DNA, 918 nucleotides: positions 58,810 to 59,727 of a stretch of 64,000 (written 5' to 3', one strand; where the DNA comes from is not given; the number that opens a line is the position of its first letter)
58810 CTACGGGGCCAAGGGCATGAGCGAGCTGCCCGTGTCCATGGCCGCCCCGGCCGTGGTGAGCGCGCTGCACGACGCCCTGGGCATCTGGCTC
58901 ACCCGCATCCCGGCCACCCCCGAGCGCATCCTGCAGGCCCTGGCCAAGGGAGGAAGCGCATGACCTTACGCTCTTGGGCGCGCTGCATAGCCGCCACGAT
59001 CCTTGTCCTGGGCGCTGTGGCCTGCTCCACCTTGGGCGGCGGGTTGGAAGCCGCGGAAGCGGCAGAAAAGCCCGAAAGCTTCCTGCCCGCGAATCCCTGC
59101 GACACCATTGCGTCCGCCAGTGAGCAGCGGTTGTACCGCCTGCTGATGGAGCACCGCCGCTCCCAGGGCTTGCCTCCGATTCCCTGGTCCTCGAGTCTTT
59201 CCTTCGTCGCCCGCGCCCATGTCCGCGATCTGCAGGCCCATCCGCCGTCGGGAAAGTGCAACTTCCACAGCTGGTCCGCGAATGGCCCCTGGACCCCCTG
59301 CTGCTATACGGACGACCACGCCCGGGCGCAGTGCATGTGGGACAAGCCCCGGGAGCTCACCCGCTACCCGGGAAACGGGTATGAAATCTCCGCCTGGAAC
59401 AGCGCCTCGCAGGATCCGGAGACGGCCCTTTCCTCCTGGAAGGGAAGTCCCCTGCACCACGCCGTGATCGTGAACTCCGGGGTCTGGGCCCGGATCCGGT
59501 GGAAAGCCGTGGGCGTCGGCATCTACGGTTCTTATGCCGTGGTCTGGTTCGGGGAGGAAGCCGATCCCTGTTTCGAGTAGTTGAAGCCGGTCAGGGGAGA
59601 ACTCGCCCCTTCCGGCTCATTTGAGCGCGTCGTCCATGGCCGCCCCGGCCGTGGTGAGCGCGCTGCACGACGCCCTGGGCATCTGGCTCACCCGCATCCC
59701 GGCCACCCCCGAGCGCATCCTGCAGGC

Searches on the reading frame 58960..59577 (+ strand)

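Call 91: search_protein_families(library=pfam, proteins=[window:58960-59577:+], max_evalue=0.01)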
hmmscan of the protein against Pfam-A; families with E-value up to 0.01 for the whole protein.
seq(206 aa): 1 family
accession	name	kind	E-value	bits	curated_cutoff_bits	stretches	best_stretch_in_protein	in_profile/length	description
PF00188.32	CAP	-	1.5e-06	29.5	21.1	1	63-174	5-94/117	Cysteine-rich secretory protein family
